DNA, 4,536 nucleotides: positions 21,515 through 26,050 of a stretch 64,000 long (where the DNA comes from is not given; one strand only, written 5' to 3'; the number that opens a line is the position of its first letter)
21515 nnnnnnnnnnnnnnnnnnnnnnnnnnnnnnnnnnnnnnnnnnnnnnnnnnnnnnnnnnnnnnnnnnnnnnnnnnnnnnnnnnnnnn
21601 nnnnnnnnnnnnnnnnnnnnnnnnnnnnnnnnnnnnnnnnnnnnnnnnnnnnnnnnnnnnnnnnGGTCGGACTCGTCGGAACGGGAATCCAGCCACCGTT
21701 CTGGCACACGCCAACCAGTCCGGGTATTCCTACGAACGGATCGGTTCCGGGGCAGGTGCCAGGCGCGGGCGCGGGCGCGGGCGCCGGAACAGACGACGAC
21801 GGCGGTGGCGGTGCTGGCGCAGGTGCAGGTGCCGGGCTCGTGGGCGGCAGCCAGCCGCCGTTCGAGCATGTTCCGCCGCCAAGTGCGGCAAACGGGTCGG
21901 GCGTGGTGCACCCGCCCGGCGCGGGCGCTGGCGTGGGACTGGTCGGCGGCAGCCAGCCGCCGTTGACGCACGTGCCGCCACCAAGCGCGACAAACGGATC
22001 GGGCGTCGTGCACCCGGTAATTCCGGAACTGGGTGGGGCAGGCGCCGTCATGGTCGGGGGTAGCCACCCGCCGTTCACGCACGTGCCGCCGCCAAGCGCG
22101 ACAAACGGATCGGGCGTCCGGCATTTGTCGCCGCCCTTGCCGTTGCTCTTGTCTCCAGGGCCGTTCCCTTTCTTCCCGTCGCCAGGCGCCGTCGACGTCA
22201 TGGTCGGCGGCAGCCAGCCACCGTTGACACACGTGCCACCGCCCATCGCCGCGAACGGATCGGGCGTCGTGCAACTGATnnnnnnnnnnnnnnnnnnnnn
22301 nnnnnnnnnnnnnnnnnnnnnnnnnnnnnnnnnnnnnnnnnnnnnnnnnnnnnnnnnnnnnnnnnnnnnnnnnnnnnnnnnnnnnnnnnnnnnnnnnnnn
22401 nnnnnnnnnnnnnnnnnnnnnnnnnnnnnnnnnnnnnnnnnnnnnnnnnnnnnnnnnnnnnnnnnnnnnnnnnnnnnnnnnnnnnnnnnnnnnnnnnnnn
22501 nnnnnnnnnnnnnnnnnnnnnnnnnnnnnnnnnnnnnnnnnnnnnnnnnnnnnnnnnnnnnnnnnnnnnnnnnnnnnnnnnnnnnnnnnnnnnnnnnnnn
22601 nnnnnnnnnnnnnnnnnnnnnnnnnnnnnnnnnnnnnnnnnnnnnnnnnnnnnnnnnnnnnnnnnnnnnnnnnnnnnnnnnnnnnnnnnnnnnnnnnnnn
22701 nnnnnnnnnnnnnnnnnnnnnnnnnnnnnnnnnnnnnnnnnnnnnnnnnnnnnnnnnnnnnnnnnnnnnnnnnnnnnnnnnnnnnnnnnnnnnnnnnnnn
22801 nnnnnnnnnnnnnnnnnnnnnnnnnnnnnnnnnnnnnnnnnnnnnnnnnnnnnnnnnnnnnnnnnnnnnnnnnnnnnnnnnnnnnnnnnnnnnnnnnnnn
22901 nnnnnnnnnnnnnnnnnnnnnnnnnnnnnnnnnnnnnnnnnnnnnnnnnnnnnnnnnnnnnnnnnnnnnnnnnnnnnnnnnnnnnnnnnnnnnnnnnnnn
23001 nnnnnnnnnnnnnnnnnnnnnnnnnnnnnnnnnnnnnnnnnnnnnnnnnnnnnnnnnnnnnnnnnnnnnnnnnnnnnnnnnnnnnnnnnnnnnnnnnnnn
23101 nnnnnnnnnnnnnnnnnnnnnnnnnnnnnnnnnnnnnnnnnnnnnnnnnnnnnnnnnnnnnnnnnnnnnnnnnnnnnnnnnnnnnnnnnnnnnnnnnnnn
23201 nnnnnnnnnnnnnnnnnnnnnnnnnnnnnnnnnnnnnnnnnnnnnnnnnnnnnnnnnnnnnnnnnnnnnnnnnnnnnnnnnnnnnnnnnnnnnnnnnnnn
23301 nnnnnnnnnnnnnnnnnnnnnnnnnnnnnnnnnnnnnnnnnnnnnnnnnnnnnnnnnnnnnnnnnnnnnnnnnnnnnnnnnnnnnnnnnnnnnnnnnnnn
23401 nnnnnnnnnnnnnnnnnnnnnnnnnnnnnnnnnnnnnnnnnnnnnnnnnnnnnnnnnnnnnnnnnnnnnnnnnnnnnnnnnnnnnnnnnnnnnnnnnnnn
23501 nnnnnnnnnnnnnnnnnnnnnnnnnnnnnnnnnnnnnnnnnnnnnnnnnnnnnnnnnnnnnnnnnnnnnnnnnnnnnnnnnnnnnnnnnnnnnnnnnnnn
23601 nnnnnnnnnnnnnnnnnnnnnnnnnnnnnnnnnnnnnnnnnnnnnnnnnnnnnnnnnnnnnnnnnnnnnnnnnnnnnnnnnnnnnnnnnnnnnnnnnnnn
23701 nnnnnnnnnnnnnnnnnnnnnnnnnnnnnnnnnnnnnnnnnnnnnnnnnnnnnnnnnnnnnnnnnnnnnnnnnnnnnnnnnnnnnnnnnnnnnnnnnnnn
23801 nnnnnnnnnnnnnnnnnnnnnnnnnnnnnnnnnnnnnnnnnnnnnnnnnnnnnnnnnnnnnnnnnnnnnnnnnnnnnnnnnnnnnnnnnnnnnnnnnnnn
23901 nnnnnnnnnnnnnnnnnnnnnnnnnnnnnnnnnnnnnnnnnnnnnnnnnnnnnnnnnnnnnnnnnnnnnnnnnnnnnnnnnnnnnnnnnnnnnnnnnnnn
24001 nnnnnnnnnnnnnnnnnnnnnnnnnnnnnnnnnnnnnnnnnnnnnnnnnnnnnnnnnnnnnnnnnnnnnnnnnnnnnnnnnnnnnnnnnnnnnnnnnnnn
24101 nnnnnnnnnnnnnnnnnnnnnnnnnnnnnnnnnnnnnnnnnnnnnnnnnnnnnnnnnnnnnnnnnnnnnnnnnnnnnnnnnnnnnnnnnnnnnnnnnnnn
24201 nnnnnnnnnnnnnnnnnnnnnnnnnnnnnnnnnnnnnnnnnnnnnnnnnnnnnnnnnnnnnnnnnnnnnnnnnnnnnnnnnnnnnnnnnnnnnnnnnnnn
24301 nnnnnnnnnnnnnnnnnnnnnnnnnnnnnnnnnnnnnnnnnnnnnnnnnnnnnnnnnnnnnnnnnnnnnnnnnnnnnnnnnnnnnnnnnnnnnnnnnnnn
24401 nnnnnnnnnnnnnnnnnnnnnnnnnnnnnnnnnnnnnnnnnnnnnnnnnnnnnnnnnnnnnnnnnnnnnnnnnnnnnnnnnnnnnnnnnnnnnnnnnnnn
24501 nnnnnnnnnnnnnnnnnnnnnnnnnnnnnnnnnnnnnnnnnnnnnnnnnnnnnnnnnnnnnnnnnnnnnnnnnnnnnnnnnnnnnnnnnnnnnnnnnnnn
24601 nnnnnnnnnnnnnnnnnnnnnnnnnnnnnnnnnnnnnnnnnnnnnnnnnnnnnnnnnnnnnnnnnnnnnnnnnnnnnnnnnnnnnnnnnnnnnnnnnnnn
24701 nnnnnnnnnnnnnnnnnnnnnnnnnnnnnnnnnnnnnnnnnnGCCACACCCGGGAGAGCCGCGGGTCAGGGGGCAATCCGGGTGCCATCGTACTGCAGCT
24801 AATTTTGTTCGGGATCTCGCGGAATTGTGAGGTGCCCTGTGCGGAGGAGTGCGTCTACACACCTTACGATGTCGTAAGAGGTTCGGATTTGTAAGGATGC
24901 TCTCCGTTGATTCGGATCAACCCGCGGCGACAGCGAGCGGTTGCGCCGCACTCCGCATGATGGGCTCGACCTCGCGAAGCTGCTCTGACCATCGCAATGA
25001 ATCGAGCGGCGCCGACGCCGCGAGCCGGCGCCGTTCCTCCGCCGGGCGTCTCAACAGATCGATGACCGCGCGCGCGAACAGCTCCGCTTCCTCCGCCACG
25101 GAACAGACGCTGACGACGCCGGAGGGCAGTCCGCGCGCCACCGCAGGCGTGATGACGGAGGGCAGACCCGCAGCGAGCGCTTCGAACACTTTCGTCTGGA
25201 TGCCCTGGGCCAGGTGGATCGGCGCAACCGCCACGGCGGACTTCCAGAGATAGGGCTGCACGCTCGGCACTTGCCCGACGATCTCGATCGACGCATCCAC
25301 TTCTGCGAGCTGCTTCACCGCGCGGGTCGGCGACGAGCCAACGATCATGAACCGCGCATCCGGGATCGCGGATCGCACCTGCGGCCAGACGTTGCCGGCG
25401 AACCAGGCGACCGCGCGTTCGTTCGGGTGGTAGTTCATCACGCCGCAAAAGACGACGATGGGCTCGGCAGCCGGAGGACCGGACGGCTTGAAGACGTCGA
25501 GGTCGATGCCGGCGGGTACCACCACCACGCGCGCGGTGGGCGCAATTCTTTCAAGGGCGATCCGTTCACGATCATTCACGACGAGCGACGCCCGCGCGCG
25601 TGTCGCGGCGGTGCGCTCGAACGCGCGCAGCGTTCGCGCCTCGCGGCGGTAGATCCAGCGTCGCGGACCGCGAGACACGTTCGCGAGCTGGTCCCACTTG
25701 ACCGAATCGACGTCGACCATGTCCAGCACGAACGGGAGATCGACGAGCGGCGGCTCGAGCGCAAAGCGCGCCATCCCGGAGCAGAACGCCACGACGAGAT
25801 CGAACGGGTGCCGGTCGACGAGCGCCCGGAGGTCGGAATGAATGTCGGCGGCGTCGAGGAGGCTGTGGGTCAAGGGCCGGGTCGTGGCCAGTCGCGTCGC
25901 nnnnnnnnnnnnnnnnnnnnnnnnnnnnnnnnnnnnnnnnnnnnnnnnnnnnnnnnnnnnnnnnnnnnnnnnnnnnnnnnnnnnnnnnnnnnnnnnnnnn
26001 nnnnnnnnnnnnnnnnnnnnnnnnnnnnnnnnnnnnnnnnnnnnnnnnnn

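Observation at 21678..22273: Copy-number-variable 23-residue two-cysteine module in the inter-domain linkers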

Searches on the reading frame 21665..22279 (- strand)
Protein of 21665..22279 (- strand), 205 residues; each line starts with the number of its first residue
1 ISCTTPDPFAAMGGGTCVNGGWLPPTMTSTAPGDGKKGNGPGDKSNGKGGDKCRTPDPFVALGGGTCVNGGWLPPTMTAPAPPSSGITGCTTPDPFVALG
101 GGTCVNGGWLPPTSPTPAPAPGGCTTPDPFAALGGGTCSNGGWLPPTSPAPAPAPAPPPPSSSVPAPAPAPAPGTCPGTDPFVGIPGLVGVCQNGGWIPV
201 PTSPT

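Call 8: search_protein_families(library=pfam, proteins=[window:21665-22279:-], max_evalue=10)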
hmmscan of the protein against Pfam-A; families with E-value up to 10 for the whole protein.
seq(205 aa): 1 family
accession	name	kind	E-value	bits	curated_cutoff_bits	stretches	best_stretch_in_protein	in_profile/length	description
PF00008.33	EGF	-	0.29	11.9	21.5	0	13-22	8-17/32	EGF-like domain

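Call 9: search_protein_families(library=ncbifam, proteins=[window:21665-22279:-], max_evalue=10)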
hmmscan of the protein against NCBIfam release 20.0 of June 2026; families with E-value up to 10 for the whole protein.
seq(205 aa): 0 families

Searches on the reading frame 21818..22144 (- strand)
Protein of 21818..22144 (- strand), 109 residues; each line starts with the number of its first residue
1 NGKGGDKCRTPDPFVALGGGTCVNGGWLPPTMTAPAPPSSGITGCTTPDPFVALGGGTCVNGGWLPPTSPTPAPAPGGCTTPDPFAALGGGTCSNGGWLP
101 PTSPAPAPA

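Call 68: find_homologous_proteins(query=A4, max_evalue=0.00001)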
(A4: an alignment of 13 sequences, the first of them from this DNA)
Query A4 (13 sequences) (109 aa, profile of the alignment): 119 proteins with E <= 0.00001 among 8000 candidates.
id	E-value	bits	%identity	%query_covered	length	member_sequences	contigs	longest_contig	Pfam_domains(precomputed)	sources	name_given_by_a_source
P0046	3.4e-68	246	66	86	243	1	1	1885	-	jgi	jgi:hypothetical protein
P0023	5.1e-59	216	48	86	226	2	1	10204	-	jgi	jgi:hypothetical protein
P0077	2.0e-50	188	62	86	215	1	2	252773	-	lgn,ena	-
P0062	1.3e-48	183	46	87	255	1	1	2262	-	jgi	jgi:hypothetical protein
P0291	2.5e-48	182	67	85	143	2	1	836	-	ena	-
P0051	2.1e-45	172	48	84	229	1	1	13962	-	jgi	jgi:hypothetical protein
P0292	3.2e-45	172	47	68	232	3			PF00041.28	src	-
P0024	3.9e-41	158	55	86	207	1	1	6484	-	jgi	jgi:hypothetical protein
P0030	1.2e-40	157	67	88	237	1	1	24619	-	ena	-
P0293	3.6e-39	152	45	85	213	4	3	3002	PF17957.8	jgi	jgi:chitinase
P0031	7.6e-39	151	57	91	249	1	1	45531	-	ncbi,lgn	-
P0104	1.1e-36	144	58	92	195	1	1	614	-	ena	-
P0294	1.5e-36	143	62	88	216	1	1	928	-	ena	-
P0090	2.8e-36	143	61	86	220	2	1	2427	-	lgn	-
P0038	2.3e-35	140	54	85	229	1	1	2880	-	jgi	jgi:hypothetical protein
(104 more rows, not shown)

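Call 69: predict_structure(alignment_id=A4)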
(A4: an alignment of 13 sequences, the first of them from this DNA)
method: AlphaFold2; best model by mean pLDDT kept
length: 109 residues; sequences in the alignment: 13
mean_pLDDT: 60.0   pTM: 0.27
mean pLDDT of the five models: 60.0, 57.7, 56.9, 55.2, 47.3
residues with pLDDT >= 90: 0; 70-90: 29; 50-70: 52; < 50: 28
segments of 3 or more residues with pLDDT < 50: 1-5, 33-43, 69-76
pLDDT, mean of each block of 10 residues (from residue 1): 55 75 71 43 58 62 53 50 68 70 56
secondary structure, 60 per line:
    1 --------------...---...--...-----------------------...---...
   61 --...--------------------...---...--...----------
elements in order: E21-23 E26-28 E58-60 E63-65 E92-94 E97-99

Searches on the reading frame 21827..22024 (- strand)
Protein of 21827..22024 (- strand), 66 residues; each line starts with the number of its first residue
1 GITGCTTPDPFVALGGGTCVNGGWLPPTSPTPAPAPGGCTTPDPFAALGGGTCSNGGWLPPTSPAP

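Call 22: find_homologous_proteins(query=window:21827-22024:-, max_evalue=0.001)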
Query seq(66 aa) (66 aa): 15 proteins with E <= 0.001 among 80 candidates.
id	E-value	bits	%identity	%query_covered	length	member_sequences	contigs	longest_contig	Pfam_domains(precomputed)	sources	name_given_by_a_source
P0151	9.0e-20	89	55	83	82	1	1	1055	-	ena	-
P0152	3.0e-17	80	62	89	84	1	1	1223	-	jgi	jgi:hypothetical protein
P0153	5.6e-17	80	68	85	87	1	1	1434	-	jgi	jgi:hypothetical protein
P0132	5.5e-16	76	61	88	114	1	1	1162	-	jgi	jgi:hypothetical protein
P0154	3.2e-12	64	68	50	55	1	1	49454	-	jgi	jgi:hypothetical protein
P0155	2.5e-8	52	63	62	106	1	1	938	-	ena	-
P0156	7.3e-8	51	92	36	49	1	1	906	-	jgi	jgi:hypothetical protein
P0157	3.1e-7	49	52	71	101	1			-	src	-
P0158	2.3e-6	46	60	64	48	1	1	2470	-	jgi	jgi:hypothetical protein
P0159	7.5e-6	44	58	65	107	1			-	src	-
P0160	1.7e-5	43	91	35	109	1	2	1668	-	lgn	-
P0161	1.8e-5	43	43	76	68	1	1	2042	-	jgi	jgi:hypothetical protein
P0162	9.1e-5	41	58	64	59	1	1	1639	-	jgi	jgi:hypothetical protein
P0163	1.0e-4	41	59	70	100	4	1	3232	-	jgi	-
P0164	3.6e-4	39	76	38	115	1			-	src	-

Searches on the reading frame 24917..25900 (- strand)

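Call 51: search_protein_families(library=pfam, proteins=[window:24917-25900:-], max_evalue=0.00001)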
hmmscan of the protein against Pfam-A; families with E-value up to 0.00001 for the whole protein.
window:24917-25900:- (327 aa): 1 family
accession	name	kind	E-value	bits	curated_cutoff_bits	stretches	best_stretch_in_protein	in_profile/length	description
PF13692.12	Glyco_trans_1_4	-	7.8e-23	81.7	27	1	146-284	1-141/142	Glycosyl transferases group 1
